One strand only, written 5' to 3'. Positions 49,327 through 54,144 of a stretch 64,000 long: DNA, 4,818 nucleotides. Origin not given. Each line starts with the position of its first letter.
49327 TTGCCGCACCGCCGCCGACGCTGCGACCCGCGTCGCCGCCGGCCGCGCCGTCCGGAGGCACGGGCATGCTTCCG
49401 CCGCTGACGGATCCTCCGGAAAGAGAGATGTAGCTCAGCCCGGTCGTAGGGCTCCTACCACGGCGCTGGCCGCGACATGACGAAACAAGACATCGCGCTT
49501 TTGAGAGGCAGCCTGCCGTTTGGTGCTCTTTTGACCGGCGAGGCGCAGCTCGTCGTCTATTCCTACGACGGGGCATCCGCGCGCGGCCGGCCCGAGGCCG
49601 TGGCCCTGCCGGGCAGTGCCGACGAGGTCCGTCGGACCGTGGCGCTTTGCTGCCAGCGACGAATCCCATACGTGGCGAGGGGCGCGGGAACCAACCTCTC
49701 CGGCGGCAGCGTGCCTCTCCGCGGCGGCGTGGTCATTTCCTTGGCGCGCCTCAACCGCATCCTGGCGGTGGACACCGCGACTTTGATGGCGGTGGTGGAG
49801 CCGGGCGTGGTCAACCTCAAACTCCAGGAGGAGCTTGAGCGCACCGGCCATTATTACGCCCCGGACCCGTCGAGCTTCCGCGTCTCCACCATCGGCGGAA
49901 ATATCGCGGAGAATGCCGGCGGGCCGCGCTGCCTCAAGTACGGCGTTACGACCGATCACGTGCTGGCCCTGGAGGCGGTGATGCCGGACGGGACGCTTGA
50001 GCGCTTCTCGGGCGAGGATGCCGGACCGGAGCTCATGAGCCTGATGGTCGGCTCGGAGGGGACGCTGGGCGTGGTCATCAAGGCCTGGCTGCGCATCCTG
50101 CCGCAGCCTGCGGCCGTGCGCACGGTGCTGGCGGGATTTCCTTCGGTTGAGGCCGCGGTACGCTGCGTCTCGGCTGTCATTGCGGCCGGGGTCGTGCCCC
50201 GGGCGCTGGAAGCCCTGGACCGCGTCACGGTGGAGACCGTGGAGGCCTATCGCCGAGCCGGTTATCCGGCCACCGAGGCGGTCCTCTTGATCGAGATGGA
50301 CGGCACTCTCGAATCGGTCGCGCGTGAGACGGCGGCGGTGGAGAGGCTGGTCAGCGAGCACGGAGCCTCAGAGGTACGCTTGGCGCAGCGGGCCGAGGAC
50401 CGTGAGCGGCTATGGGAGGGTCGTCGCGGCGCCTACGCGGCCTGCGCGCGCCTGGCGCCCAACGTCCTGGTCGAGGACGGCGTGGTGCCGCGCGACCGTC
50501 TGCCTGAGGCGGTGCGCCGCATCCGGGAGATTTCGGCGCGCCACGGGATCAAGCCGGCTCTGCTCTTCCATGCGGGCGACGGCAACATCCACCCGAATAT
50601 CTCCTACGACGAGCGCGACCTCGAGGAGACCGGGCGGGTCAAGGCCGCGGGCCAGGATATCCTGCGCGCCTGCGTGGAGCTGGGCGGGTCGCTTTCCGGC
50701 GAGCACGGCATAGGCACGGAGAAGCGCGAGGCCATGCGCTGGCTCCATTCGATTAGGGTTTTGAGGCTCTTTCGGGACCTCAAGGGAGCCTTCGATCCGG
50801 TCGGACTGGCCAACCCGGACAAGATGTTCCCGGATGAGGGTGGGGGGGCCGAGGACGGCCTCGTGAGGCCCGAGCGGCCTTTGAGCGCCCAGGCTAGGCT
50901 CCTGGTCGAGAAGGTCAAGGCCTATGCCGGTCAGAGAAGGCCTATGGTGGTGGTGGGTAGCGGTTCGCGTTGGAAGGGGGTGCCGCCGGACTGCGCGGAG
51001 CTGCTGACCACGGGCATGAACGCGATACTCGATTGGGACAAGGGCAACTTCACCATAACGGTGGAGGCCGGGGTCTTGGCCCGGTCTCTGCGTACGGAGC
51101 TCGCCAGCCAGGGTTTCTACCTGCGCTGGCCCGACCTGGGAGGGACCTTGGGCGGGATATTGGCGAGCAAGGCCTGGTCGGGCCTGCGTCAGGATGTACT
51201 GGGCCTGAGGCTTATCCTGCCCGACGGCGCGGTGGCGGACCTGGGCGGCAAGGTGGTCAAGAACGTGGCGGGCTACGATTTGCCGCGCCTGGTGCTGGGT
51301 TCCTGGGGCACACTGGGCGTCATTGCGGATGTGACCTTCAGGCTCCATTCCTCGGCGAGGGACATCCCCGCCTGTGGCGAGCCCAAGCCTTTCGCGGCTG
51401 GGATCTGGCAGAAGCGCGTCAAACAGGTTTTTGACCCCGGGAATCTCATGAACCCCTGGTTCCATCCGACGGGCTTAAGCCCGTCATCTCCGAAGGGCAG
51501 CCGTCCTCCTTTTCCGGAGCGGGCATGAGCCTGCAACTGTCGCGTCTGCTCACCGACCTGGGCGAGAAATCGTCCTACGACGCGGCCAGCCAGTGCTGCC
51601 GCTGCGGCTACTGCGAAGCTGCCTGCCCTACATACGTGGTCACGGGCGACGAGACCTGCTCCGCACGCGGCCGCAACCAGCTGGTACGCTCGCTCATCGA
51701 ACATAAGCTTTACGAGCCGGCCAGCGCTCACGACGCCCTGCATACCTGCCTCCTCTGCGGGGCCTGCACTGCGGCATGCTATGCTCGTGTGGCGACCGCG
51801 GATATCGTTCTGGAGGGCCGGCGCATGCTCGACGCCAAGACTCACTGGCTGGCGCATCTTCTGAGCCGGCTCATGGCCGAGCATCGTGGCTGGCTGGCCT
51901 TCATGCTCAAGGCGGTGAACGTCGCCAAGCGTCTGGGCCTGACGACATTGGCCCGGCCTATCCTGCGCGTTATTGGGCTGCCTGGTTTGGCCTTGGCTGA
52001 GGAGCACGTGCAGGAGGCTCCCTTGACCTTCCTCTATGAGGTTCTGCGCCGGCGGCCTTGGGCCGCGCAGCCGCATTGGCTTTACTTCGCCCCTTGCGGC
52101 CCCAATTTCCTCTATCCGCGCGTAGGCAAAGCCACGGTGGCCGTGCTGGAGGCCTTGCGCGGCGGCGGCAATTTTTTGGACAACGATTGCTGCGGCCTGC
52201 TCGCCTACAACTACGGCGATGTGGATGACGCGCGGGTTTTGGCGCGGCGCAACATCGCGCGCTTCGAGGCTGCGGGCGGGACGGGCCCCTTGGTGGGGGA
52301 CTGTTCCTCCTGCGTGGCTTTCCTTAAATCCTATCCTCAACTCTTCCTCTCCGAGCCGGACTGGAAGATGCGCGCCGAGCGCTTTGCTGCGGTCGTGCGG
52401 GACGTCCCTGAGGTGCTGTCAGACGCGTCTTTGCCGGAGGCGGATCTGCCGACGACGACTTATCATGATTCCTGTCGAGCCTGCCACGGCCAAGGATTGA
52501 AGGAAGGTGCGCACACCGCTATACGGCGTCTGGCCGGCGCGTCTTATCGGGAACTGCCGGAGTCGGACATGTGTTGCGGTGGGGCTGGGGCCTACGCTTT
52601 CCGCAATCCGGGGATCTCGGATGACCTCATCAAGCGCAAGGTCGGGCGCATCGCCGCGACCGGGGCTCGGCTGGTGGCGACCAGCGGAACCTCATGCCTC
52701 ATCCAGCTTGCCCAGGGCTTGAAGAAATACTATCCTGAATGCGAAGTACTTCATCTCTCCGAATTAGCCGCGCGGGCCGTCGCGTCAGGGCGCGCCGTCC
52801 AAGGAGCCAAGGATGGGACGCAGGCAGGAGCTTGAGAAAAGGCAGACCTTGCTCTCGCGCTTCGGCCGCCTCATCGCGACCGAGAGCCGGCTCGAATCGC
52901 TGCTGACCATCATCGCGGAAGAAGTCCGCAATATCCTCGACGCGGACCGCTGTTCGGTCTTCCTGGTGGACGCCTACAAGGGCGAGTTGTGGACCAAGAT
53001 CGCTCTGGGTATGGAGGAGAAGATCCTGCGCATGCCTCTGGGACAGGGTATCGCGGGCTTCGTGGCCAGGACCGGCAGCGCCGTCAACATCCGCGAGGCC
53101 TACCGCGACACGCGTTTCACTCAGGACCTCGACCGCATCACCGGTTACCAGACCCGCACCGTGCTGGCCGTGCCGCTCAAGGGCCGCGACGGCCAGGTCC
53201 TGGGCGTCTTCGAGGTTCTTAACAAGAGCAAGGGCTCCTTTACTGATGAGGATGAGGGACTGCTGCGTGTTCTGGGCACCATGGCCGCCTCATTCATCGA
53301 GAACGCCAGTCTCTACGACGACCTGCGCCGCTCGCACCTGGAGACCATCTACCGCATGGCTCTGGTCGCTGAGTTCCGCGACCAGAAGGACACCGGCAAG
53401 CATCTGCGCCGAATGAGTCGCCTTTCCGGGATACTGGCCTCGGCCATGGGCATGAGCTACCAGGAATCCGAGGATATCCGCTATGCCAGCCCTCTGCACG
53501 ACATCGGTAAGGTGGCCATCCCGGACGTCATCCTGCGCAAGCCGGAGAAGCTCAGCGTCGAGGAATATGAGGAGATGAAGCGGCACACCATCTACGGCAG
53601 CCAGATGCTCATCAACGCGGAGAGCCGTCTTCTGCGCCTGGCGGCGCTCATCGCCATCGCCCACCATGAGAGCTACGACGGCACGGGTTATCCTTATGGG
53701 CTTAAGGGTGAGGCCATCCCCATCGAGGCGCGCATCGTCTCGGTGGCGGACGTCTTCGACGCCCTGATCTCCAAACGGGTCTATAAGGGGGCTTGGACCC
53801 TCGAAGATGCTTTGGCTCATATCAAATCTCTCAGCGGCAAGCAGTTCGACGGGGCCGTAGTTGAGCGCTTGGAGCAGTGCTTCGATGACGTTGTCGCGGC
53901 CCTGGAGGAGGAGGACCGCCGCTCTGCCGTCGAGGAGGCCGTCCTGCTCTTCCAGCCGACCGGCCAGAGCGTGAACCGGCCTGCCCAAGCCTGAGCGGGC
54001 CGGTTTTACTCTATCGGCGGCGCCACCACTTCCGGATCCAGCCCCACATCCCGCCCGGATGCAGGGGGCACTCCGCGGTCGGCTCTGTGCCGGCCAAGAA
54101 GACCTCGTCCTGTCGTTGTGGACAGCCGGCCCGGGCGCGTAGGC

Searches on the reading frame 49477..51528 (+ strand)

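Call 24: search_protein_families(library=pfam, proteins=[window:49477-51528:+], max_evalue=0.0001)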
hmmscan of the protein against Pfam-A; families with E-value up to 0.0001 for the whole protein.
window:49477-51528:+ (683 aa): 2 families
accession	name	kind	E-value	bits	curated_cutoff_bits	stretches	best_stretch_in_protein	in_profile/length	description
PF02913.24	FAD-oxidase_C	-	2.3e-68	231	21.2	1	211-449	2-247/248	FAD linked oxidases, C-terminal domain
PF01565.28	FAD_binding_4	-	1.4e-54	184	26.4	2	39-177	1-138/139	FAD binding domain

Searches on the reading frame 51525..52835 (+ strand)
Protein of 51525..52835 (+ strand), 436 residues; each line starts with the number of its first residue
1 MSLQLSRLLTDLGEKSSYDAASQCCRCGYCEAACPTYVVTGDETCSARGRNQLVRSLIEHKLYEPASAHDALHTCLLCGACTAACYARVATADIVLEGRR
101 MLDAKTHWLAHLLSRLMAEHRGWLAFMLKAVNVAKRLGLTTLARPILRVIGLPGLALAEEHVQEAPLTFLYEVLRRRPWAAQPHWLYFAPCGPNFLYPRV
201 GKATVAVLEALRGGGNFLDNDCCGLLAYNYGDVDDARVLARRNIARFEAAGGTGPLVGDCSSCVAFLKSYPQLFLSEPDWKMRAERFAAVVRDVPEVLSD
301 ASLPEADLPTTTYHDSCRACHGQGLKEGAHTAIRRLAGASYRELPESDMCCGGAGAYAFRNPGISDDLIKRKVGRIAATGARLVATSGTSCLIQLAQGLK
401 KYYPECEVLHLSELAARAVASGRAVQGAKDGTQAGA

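Call 24: search_protein_families(library=pfam, proteins=[window:51525-52835:+], max_evalue=0.0001)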
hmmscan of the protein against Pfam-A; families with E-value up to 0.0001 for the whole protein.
window:51525-52835:+ (436 aa): 4 families
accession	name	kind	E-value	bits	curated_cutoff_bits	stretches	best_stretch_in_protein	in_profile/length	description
PF02754.22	CCG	-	1e-22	80.4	20.6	2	312-395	2-84/85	Cysteine-rich domain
PF13183.11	Fer4_8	-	6.6e-08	33.4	27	1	21-87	2-66/68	4Fe-4S dicluster domain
PF13534.11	Fer4_17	-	2.3e-05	25.3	22.2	1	23-86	1-57/61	4Fe-4S dicluster domain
PF13484.11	Fer4_16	-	5.8e-05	24.2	30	1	23-85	1-63/66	4Fe-4S double cluster binding domain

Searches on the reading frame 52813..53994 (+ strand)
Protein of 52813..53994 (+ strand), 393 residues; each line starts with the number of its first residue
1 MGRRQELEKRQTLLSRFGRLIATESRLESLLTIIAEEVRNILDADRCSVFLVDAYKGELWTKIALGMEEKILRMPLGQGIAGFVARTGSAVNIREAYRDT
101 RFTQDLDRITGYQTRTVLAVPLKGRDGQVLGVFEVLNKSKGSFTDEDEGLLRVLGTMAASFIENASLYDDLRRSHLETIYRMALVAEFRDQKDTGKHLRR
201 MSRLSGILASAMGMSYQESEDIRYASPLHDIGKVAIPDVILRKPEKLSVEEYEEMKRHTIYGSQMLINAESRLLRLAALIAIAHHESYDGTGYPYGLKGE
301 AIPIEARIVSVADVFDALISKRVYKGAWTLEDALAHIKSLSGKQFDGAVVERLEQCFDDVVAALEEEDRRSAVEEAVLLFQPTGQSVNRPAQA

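Call 24: search_protein_families(library=pfam, proteins=[window:52813-53994:+], max_evalue=0.0001)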
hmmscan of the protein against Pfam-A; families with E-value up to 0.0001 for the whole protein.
window:52813-53994:+ (393 aa): 5 families
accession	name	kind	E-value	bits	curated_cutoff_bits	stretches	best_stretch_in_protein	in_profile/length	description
PF13487.12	HD_5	-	1.3e-35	123.1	27.2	1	194-349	14-170/170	HD domain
PF01590.32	GAF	-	2.6e-22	80.2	22.4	1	27-159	2-130/133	GAF domain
PF01966.28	HD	-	6.1e-20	72.1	22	1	195-317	2-115/116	HD domain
PF13492.12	GAF_3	-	1.5e-13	51.8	27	1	27-164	2-129/129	GAF domain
PF13185.12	GAF_2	-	1.6e-13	51.5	28.6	1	26-163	3-136/136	GAF domain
